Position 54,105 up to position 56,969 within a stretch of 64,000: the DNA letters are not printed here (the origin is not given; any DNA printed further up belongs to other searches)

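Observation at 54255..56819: SbcC/Rad50-like coiled coil with an intact zinc hook but no ATPase head at either end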

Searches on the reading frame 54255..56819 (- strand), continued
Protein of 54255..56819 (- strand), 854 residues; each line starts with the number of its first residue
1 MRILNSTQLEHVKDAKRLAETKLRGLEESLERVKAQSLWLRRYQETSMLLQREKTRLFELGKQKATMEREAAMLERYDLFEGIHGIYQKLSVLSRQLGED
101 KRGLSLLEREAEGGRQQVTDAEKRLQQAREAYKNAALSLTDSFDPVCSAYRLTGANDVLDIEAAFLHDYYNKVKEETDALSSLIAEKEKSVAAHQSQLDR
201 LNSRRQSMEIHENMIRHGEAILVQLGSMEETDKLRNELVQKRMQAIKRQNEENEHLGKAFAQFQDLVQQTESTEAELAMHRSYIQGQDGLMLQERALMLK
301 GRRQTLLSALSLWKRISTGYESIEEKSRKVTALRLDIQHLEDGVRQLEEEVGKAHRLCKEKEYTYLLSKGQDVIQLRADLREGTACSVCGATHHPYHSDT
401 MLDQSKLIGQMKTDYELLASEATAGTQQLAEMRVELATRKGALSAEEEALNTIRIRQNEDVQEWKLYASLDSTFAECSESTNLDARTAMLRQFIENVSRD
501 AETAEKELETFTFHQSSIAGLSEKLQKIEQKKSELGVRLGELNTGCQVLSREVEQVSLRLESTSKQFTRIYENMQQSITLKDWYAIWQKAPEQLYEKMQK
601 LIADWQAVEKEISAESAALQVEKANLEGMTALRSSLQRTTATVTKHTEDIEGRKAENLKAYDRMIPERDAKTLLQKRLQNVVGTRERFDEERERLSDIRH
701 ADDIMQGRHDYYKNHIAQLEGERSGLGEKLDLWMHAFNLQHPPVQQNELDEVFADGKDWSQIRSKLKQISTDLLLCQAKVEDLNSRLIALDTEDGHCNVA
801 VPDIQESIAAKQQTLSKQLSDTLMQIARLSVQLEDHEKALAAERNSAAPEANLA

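Call 27: search_protein_families(library=pfam, proteins=[P0172, P0174, P0183, P0206, P0223, P0246, P0128, P0221], max_evalue=0.01)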
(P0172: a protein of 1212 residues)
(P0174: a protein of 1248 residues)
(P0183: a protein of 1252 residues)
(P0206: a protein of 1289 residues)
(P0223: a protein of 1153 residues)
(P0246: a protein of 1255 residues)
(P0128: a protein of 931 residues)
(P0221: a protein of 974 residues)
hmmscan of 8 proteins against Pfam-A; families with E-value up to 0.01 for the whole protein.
P0172 (1212 aa): 0 families

P0174 (1248 aa): 6 families
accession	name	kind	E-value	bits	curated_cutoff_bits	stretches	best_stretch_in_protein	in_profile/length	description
PF13476.12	AAA_23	-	4e-15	57.4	27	1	5-232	1-155/201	AAA domain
PF13558.12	SbcC_Walker_B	-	1.8e-08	35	27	1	1148-1205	27-89/90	SbcC/RAD50-like, Walker B motif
PF13555.12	AAA_29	-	5.1e-08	33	27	1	23-58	15-50/61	P-loop containing region of AAA domain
PF02463.25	SMC_N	-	0.0029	17.5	40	1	3-55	2-49/220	RecF/RecN/SMC N terminal domain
PF08281.18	Sigma70_r4_2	-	0.003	17.6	25.7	0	870-916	3-51/54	Sigma-70, region 4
PF25199.1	nSTAND_NTPase5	-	0.0037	17.5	34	0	27-57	38-69/145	Novel STAND NTPase 5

P0183 (1252 aa): 8 families
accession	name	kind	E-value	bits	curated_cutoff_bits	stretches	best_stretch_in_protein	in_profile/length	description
PF13476.12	AAA_23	-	1.3e-21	78.6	27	1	5-247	1-186/201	AAA domain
PF13558.12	SbcC_Walker_B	-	3.7e-09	37.1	27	1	1152-1208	27-88/90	SbcC/RAD50-like, Walker B motif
PF02463.25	SMC_N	-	2.6e-08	34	40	1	380-1231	109-204/220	RecF/RecN/SMC N terminal domain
PF13555.12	AAA_29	-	9.4e-07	28.9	27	1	21-58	13-50/61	P-loop containing region of AAA domain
PF13304.12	AAA_21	-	0.00023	21.8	27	0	32-54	1-23/304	AAA domain, putative AbiEii toxin, Type IV TA system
PF25199.1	nSTAND_NTPase5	-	0.00031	21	34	1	25-55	36-66/145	Novel STAND NTPase 5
PF13175.12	AAA_15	-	0.0093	16.1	32.1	1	1-52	1-45/374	AAA ATPase domain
PF13401.12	AAA_22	-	0.0094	16.7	27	0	29-54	4-29/130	AAA domain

P0206 (1289 aa): 6 families
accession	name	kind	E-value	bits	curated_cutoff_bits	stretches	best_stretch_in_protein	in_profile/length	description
PF13476.12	AAA_23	-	1.1e-28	101.7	27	1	42-296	1-201/201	AAA domain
PF13558.12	SbcC_Walker_B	-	2.6e-09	37.6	27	1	1189-1245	27-88/90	SbcC/RAD50-like, Walker B motif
PF02463.25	SMC_N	-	9.4e-09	35.4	40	1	317-1273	99-209/220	RecF/RecN/SMC N terminal domain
PF13555.12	AAA_29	-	3e-07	30.5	27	1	63-98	18-54/61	P-loop containing region of AAA domain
PF13304.12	AAA_21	-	0.0011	19.6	27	1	69-208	1-126/304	AAA domain, putative AbiEii toxin, Type IV TA system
PF13401.12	AAA_22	-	0.0035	18.1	27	0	66-91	4-29/130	AAA domain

P0223 (1153 aa): 1 family
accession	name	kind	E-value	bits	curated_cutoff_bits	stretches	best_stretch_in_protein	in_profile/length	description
PF13558.12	SbcC_Walker_B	-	1.2e-08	35.5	27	1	1051-1107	27-88/90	SbcC/RAD50-like, Walker B motif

P0246 (1255 aa): 4 families
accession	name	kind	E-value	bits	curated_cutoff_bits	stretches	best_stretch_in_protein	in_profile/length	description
PF13476.12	AAA_23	-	2.5e-19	71.2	27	1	5-286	1-199/201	AAA domain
PF13558.12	SbcC_Walker_B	-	1.6e-08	35.1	27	1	1153-1211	26-89/90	SbcC/RAD50-like, Walker B motif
PF13555.12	AAA_29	-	1.1e-06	28.8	27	1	14-55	12-47/61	P-loop containing region of AAA domain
PF25199.1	nSTAND_NTPase5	-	0.0015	18.8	34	0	28-57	39-67/145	Novel STAND NTPase 5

P0128 (931 aa): 1 family
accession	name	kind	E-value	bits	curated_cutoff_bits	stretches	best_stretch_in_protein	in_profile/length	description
PF16331.10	TolA_bind_tri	-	0.008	16.7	30.1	1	591-652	5-66/76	TolA binding protein trimerisation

P0221 (974 aa): 0 families

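Call 29: list_cluster_members(proteins=[P0172, P0174, P0179, P0183, P0185, P0189, P0206, P0212, P0223, P0246])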
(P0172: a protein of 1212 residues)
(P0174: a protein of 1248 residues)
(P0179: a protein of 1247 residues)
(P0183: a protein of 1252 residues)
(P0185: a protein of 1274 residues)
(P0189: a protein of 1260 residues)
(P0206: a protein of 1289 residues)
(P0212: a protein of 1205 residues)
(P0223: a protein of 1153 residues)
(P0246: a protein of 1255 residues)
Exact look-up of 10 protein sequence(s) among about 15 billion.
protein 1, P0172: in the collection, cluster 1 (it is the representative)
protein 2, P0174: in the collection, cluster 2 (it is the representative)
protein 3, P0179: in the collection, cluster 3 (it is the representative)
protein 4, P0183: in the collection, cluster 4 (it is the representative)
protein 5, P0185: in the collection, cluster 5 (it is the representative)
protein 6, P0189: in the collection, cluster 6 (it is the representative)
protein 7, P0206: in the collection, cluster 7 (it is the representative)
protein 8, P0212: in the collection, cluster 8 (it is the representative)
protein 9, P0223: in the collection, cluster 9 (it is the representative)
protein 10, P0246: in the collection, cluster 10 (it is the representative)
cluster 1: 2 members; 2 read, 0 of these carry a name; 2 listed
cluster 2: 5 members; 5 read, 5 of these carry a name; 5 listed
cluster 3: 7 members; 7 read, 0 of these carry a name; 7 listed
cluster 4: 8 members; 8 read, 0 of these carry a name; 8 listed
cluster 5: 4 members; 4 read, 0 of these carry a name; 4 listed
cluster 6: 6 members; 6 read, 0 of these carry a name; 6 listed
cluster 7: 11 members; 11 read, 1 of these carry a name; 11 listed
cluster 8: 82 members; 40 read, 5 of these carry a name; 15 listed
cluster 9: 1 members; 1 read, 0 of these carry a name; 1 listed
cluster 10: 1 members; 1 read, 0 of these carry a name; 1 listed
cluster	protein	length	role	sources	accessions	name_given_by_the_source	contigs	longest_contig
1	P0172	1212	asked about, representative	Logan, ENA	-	-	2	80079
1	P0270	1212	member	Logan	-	-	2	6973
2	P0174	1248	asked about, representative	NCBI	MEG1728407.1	MAG: AAA family ATPase [Bacteroidaceae bacterium]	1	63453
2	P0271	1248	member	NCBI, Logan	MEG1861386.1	MAG: SbcC/MukB-like Walker B domain-containing protein [Bacteroidaceae bacterium]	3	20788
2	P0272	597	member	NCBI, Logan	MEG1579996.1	MAG: SbcC/MukB-like Walker B domain-containing protein [Bacteroidaceae bacterium]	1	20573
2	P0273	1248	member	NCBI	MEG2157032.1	MAG: AAA family ATPase [Bacteroidaceae bacterium]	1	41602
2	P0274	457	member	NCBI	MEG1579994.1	MAG: AAA family ATPase [Bacteroidaceae bacterium]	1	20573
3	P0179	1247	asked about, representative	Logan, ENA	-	-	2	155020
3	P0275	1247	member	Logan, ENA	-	-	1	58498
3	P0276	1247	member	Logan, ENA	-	-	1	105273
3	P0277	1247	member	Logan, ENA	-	-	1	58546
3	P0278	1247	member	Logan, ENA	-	-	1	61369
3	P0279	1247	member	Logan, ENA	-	-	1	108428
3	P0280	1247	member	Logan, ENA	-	-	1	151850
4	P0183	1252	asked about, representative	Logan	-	-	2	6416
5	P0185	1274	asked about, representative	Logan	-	-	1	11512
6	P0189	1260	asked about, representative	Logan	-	-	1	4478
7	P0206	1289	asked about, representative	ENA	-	-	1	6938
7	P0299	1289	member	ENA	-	-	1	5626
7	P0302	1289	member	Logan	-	-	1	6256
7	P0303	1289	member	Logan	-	-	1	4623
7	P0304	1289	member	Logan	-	-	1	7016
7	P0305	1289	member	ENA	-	-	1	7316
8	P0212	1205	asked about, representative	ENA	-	-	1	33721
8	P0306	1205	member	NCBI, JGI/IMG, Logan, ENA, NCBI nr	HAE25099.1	MAG TPA: hypothetical protein DCG33_07140 [Prevotellaceae bacterium] | hypothetical protein [Prevotellaceae bacterium]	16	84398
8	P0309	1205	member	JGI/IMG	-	exonuclease SbcC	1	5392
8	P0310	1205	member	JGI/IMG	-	exonuclease SbcC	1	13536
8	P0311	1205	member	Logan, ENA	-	-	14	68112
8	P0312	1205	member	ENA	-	-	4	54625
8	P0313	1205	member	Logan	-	-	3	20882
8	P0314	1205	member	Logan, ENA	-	-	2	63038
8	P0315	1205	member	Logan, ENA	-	-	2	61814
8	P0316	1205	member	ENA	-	-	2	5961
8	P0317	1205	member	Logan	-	-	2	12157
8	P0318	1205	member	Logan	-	-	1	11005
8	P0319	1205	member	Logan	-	-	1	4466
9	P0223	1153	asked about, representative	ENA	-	-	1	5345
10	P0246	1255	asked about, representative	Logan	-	-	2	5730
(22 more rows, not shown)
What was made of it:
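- They are named AAA family ATPase or exonuclease SbcC, from Bacteroidaceae, Prevotellaceae and Alloprevotella (call 29).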

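Call 38: find_homologous_proteins(query=P0172, max_evalue=1e-10)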
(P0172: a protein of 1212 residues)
Query P0172 (1212 aa): 1470 proteins with E <= 1e-10 among 8000 candidates; the best 120 are listed.
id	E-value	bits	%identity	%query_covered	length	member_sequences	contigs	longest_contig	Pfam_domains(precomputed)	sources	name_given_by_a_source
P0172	0.0e+0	2688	100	100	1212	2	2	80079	-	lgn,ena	-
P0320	3.2e-209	716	35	99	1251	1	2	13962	PF13476.13,PF13558.13,PF13555.13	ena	-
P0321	3.0e-208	712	35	99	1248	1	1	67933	PF13476.13,PF13558.13,PF13555.13,PF02463.26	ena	-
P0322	7.1e-203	695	34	99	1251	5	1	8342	PF13476.13,PF13558.13,PF13555.13,PF02463.26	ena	-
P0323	7.5e-203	695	34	99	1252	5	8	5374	PF13476.13,PF13558.13,PF13555.13,PF02463.26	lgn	-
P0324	2.2e-202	693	33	99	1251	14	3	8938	PF13476.13,PF13558.13,PF13555.13,PF02463.26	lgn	-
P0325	3.1e-200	686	34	99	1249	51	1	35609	PF13476.13,PF13558.13,PF13555.13,PF02463.26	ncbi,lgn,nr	ncbi:MAG TPA: AAA family ATPase [Alloprevotella sp.]|nr:AAA family ATPase [Alloprevotella sp.]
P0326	9.4e-200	684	34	99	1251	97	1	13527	PF13476.13,PF13558.13,PF13555.13,PF02463.26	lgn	-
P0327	6.1e-198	678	34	99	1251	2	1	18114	PF13476.13,PF13558.13,PF13555.13,PF02463.26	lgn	-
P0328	6.1e-198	678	33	99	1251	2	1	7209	PF13476.13,PF13558.13,PF13555.13,PF02463.26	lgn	-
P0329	6.6e-197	675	33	99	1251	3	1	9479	PF13476.13,PF13558.13,PF13555.13,PF02463.26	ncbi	-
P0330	1.5e-196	674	34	99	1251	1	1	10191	PF13476.13,PF13558.13,PF13555.13,PF02463.26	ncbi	-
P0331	1.7e-196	673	34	99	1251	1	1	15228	PF13476.13,PF13558.13,PF13555.13,PF02463.26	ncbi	-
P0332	4.8e-196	672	34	99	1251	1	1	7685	PF13476.13,PF13558.13,PF13555.13,PF02463.26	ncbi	-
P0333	5.0e-196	672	34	99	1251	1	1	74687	PF13476.13,PF13558.13,PF13555.13,PF02463.26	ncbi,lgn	-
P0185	1.2e-174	601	31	99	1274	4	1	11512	PF13476.13,PF13558.13,PF13555.13,PF02463.26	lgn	-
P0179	6.5e-156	539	31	99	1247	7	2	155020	PF13476.13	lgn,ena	-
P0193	3.0e-153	530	28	100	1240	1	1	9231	-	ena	-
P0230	2.2e-136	474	29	100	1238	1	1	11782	PF13476.13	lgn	-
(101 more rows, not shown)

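Call 39: find_encoding_contigs(protein=P0172, flank=6000, max_places=1)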
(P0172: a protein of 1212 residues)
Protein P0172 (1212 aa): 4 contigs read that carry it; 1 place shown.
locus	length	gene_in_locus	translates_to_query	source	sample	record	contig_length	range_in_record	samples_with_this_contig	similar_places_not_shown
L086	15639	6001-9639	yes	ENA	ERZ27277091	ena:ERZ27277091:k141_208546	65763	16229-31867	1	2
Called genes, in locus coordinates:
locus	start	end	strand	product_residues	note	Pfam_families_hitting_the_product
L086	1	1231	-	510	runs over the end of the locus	PF01676:Metalloenzyme, PF06415:iPGM_N, PF01663:Phosphodiest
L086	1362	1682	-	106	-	-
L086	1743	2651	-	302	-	PF08279:HTH_11, PF08280:HTH_Mga (faint), PF13384:HTH_23 (weak), PF13551:HTH_29 (faint), PF13280:WYL (weak), PF25583:WCX (weak)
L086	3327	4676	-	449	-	PF00072:Response_reg, PF00158:Sigma54_activat, PF14532:Sigma54_activ_2, PF00004:AAA (weak), PF07724:AAA_2 (weak), PF07728:AAA_5 (weak), PF25601:AAA_lid_14, PF02954:HTH_8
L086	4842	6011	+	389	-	PF00149:Metallophos (weak), PF12320:SbcD_C (weak)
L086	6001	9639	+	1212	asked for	-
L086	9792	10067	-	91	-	PF03992:ABM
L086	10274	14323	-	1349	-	PF14200:RicinB_lectin_2 (faint), PF02837:Glyco_hydro_2_N, PF22666:Glyco_hydro_2_N2 (weak), PF00703:Glyco_hydro_2, PF02836:Glyco_hydro_2_C, PF16353:LacZ_4, PF02929:Bgal_small_N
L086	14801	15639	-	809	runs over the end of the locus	PF12704:MacB_PCD, PF02687:FtsX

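Call 40: find_encoding_contigs(protein=P0321, flank=6000, max_places=1)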
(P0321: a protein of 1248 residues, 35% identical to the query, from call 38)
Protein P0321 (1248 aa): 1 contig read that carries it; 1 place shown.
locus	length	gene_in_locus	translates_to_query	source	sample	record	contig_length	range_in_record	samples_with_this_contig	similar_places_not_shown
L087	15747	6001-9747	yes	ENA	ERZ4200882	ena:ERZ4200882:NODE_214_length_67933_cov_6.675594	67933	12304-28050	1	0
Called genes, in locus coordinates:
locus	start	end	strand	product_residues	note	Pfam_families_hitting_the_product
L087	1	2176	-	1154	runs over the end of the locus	PF00989:PAS (faint), PF13188:PAS_8 (faint), PF13426:PAS_9 (faint), PF08447:PAS_3 (weak), PF00512:HisKA, PF02518:HATPase_c, PF00072:Response_reg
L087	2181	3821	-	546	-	PF00512:HisKA, PF02518:HATPase_c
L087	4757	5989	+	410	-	PF00149:Metallophos, PF12320:SbcD_C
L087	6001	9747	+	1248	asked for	PF02463:SMC_N (faint), PF13476:AAA_23, PF13555:AAA_29 (weak), PF13558:SbcC_Walker_B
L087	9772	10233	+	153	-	PF01047:MarR, PF13404:HTH_AsnC-type, PF13412:HTH_24, PF01037:AsnC_trans_reg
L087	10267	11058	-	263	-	PF01026:TatD_DNase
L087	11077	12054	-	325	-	PF00348:polyprenyl_synt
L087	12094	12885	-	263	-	PF28545:1TM_TonB_rel, PF03544:TonB_C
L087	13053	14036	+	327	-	-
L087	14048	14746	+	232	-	PF02224:Cytidylate_kin, PF13189:Cytidylate_kin2 (faint), PF13238:AAA_18 (faint)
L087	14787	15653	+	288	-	PF02401:LYTB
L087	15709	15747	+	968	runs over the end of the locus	PF02838:Glyco_hydro_20b, PF21774:NagJ_C (faint), PF07555:NAGidase, PF21809:Glyco_hydro_84_hel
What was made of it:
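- On SbcC/Rad50 (ABC-type ATPase of the SbcCD/Mre11-Rad50 complex): Active relatives do have sbcD immediately upstream (call 40).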

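Call 41: find_encoding_contigs(protein=P0179, flank=6000, max_places=1)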
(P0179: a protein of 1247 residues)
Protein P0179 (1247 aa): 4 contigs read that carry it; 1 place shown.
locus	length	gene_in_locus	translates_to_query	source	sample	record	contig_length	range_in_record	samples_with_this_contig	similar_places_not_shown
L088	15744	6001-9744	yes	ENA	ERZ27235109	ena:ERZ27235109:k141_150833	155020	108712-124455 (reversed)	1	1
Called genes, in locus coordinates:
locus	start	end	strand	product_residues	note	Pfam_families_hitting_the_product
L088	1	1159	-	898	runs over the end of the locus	-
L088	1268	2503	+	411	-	PF19580:Exo_endo_phos_3, PF03372:Exo_endo_phos, PF19580:Exo_endo_phos_3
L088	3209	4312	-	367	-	PF09587:PGA_cap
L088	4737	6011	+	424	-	-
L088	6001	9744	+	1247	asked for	PF13476:AAA_23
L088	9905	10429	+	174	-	PF03938:OmpH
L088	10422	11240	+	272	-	PF01177:Asp_Glu_race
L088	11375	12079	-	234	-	PF02146:SIR2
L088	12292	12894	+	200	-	PF01346:FKBP_N, PF00254:FKBP_C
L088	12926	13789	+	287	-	PF01346:FKBP_N, PF00254:FKBP_C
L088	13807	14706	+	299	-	PF01346:FKBP_N, PF00254:FKBP_C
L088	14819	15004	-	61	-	-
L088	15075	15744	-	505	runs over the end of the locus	PF00919:UPF0004, PF04055:Radical_SAM, PF01938:TRAM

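Call 43: find_encoding_contigs(protein=P0001, flank=5000, max_places=3)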
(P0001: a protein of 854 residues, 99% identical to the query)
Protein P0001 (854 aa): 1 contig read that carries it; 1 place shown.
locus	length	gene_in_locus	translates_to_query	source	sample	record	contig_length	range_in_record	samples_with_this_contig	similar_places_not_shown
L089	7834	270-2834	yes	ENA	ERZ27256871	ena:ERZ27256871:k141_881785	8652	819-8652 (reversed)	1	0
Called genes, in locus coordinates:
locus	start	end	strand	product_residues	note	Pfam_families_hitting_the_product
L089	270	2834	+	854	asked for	-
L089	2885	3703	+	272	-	PF04450:BSP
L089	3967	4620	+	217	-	PF06508:QueC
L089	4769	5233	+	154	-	PF14489:QueF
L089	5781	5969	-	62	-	-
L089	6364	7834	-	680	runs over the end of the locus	PF05649:Peptidase_M13_N, PF01431:Peptidase_M13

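Call 44: find_encoding_contigs(protein=P0002, flank=8000, max_places=2)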
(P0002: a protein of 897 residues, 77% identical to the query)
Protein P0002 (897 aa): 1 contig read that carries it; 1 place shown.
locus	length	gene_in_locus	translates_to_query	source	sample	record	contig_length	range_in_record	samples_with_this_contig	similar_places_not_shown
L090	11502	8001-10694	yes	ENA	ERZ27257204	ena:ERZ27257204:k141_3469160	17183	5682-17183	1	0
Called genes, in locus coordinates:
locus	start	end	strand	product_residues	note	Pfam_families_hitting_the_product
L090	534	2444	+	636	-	-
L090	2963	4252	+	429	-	-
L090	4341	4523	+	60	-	-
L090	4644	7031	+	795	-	PF00149:Metallophos, PF12850:Metallophos_2 (weak)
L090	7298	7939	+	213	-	PF00156:Pribosyltran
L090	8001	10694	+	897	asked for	-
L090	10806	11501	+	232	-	?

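Call 51: search_protein_families(library=padloc, proteins=[window:54255-56819:-, P0172, L088:4737-6011:+, L086:4842-6011:+], max_evalue=0.01)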
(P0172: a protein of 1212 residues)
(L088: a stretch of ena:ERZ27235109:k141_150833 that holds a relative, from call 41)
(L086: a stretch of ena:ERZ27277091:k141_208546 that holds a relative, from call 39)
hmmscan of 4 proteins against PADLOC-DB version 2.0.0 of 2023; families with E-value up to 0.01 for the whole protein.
window:54255-56819:- (854 aa): 0 families

P0172 (1212 aa): 2 families
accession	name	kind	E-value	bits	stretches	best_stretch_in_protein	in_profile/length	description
PDLC03859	LmuB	-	2.8e-07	28.1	2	443-760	190-473/611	-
PDLC03865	LmuB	-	0.00015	18.1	1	118-599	115-519/1007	-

L088:4737-6011:+ (424 aa): 0 families

L086:4842-6011:+ (389 aa): 0 families
